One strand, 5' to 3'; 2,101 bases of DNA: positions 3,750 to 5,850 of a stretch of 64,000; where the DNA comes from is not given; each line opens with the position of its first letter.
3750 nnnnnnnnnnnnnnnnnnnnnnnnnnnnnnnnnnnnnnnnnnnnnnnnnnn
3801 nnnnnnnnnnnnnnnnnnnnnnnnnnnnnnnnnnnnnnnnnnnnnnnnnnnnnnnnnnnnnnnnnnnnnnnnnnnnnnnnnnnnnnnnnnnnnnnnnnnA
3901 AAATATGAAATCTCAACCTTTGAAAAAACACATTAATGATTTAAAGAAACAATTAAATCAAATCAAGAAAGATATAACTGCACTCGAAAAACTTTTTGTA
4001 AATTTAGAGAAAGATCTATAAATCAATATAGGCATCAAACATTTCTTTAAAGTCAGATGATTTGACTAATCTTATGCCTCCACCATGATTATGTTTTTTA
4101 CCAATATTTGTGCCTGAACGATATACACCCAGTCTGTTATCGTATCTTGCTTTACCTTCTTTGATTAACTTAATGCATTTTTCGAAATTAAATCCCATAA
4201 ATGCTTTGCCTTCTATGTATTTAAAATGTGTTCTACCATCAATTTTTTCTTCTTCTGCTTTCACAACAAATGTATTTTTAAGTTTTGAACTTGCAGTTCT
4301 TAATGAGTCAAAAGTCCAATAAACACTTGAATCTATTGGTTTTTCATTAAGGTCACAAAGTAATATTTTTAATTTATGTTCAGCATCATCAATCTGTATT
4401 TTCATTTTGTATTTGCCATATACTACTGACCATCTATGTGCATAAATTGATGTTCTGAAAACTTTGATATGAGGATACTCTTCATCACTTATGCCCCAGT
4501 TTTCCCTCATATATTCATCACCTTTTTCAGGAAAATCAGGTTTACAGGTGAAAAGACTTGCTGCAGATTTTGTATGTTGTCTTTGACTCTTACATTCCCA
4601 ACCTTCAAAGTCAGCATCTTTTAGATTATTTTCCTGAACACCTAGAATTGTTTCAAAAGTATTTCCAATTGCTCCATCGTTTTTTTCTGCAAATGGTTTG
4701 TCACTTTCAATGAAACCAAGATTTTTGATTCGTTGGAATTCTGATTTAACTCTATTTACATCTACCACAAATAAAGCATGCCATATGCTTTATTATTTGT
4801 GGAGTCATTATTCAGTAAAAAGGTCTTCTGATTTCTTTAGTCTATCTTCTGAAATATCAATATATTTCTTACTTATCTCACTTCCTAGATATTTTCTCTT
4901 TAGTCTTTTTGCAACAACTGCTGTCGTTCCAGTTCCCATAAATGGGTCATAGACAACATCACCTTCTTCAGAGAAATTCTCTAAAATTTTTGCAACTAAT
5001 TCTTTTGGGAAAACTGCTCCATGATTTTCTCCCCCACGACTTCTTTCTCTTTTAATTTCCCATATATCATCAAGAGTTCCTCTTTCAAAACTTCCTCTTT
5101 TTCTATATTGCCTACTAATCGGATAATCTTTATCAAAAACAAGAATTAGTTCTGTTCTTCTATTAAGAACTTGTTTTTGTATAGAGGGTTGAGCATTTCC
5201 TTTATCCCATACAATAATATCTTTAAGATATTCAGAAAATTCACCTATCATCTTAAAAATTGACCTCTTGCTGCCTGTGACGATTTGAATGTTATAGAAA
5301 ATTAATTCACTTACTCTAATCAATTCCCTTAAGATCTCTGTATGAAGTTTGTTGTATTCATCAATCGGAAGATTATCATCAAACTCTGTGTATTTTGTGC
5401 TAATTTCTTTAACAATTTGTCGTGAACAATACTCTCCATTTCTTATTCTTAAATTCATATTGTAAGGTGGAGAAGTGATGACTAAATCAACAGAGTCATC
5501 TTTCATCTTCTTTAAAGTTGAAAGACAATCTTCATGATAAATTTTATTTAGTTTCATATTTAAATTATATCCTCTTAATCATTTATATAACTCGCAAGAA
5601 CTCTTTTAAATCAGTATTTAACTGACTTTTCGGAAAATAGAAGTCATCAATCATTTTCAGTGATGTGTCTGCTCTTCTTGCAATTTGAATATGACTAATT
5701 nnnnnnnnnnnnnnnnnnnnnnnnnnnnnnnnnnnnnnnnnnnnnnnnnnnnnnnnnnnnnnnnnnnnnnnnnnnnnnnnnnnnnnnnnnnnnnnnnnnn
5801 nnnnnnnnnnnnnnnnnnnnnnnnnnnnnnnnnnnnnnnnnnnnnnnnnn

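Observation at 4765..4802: Hairpin between M and R genes sequesters the endonuclease GTG start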

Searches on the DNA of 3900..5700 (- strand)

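Call 11: search_dna_similar(query=window:3900-5700:-, collection=plasmids, mode=distant)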
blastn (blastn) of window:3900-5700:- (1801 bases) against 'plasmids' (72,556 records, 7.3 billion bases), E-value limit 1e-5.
No match.

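Call 12: search_dna_similar(query=window:3900-5700:-, collection=phages, mode=distant)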
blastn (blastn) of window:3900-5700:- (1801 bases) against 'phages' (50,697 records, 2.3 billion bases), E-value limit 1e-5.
Records with a match: 18; places in all: 18; records where one place covers at least 80% of the query: 0.
Best place of each record, by identity: 80-90% 15; 60-80% 3.
By first word of the organism name: Bacillus 15; Pseudoalteromonas 1; Staphylococcus 1; Streptococcus 1.
By host as written in the record: Bacillus subtilis subsp. subtilis str. 168 6; Bacillus subtilis 3; - 2; Bacillus subtilis Delta6 2; Bacillus subtilis BEST7003 2; Pseudoalteromonas sp. Y7 1; Staphylococcus saprophyticus 1; Bacillus subtilis str. 168 1.
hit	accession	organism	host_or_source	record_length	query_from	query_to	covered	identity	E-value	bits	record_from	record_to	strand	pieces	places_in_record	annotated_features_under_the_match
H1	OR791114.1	Pseudoalteromonas phage vB_PalP_Y7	Pseudoalteromonas sp. Y7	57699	205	541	19%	66.6%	3e-16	94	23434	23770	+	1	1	DNA methyltransferase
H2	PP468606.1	Staphylococcus phage SpP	Staphylococcus saprophyticus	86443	112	244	7%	71.4%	6e-7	64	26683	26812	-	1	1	adenine-specific methyltransferase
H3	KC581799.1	Streptococcus phage phiD12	-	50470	752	850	5%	73.7%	6e-7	63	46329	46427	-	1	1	DNA methylase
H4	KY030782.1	Bacillus phage phi3T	Bacillus subtilis str. 168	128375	1727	1774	3%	87.5%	2e-6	61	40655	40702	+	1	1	hypothetical protein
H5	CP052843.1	Bacillus phage Hybphi3Ts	Bacillus subtilis subsp. subtilis str. ...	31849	1727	1774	3%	87.5%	2e-6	61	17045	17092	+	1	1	record has no annotation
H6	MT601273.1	Bacillus phage vB_BsuS-Goe12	Bacillus subtilis Delta6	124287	1727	1774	3%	87.5%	2e-6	61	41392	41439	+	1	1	hypothetical: hypothetical protein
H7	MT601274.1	Bacillus phage vB_BsuS-Goe13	Bacillus subtilis Delta6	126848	1727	1774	3%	87.5%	2e-6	61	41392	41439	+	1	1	hypothetical: hypothetical protein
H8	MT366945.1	Bacillus phage phi3Ts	Bacillus subtilis subsp. subtilis str. ...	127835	1727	1774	3%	87.5%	2e-6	61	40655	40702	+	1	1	virion protein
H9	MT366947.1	Bacillus phage Hyb2phi3Ts-SPbeta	Bacillus subtilis subsp. subtilis str. ...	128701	1727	1774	3%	87.5%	2e-6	61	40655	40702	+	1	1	virion protein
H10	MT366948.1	Bacillus phage Hyb3phi3Ts-SPbeta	Bacillus subtilis subsp. subtilis str. ...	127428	1727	1774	3%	87.5%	2e-6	61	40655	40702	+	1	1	virion protein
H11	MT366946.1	Bacillus phage Hyb1phi3Ts-SPbeta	Bacillus subtilis subsp. subtilis str. ...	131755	1727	1774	3%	87.5%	2e-6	61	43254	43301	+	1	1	virion protein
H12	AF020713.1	Bacillus phage SPBc2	-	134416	1727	1774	3%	87.5%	2e-6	61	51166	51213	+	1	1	yonD: hypothetical protein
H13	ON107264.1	Bacillus phage BUCT083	Bacillus subtilis subsp. subtilis str. ...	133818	1727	1774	3%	87.5%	2e-6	61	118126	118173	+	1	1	hypothetical protein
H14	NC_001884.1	Bacillus phage SPBc2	Bacillus subtilis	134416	1727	1774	3%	87.5%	2e-6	61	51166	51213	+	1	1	yonD: hypothetical protein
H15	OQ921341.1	Bacillus phage SPbetaL1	Bacillus subtilis BEST7003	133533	1727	1774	3%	87.5%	2e-6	61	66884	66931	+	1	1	hypothetical protein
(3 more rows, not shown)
